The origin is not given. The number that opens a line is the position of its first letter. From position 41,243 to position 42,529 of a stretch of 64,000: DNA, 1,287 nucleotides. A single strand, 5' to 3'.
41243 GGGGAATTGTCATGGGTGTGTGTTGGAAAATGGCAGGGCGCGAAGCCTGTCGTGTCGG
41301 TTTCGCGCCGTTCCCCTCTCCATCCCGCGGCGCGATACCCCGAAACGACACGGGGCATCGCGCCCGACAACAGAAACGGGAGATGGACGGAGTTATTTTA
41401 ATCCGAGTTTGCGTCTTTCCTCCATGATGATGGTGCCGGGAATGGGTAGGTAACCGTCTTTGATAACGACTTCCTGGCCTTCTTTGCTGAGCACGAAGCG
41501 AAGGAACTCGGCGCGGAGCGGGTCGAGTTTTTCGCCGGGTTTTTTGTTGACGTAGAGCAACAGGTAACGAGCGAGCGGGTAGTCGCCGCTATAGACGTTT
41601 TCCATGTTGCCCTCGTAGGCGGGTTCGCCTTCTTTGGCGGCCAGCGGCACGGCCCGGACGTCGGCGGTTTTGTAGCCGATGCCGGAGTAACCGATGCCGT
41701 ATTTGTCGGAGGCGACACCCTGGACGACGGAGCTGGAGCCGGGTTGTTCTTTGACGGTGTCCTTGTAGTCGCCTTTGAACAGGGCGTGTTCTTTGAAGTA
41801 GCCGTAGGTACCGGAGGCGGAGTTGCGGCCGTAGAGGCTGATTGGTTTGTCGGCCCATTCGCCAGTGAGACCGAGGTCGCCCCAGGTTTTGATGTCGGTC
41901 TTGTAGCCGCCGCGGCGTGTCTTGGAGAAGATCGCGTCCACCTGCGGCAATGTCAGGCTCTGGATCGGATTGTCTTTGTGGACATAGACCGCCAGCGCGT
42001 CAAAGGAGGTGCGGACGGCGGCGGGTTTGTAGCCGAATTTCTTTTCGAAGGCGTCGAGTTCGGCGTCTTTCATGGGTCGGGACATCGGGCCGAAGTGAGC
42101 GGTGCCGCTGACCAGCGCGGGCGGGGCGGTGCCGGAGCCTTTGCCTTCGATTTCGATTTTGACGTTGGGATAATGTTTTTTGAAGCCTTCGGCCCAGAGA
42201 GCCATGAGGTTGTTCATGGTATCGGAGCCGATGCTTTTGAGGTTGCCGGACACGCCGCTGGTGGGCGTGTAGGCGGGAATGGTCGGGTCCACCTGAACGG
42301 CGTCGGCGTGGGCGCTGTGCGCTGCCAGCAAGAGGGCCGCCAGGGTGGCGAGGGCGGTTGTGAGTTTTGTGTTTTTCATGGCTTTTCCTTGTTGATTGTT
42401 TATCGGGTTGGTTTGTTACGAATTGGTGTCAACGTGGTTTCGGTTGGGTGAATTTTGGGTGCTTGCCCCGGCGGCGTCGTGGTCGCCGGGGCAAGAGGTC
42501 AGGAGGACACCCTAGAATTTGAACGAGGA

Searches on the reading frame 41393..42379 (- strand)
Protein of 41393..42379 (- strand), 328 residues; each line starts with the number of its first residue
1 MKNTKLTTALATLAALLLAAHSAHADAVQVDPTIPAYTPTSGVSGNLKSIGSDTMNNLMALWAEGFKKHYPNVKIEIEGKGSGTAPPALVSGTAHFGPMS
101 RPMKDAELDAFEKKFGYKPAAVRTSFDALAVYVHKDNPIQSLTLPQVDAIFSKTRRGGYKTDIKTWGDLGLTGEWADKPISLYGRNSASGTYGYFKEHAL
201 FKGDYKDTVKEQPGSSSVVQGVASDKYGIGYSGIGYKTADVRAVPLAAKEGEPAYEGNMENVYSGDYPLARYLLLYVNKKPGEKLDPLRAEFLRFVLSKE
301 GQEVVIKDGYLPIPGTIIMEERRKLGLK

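Call 15: search_protein_families(library=pfam, proteins=[window:41393-42379:-], max_evalue=0.001)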
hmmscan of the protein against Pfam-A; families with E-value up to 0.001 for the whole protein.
window:41393-42379:- (328 aa): 4 families
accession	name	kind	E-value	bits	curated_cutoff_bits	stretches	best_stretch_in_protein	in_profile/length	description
PF12849.12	PBP_like_2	-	9.9e-39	134.1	27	1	40-300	5-267/267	PBP superfamily domain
PF12727.12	PBP_like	-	1e-06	28.5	27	1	64-234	2-151/193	PBP superfamily domain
PF01547.30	SBP_bac_1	-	3e-05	24.6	26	0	57-87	9-38/307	Bacterial extracellular solute-binding protein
PF13531.11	SBP_bac_11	-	3.1e-05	24.3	25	1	51-310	5-226/227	Bacterial extracellular solute-binding protein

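Call 42: search_protein_families(library=ncbifam, proteins=[window:41393-42379:-], max_evalue=1e-10)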
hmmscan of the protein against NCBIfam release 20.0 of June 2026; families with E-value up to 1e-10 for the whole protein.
window:41393-42379:- (328 aa): 2 families
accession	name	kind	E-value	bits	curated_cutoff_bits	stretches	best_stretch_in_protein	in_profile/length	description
TIGR02136.1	ptsS_2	subfamily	7.7e-79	265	206.6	1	5-312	3-294/295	phosphate ABC transporter substrate-binding protein PstS family protein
TIGR00975.1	3a0107s03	equivalog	6.3e-11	41.9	205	0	48-206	2-158/315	phosphate ABC transporter substrate-binding protein PstS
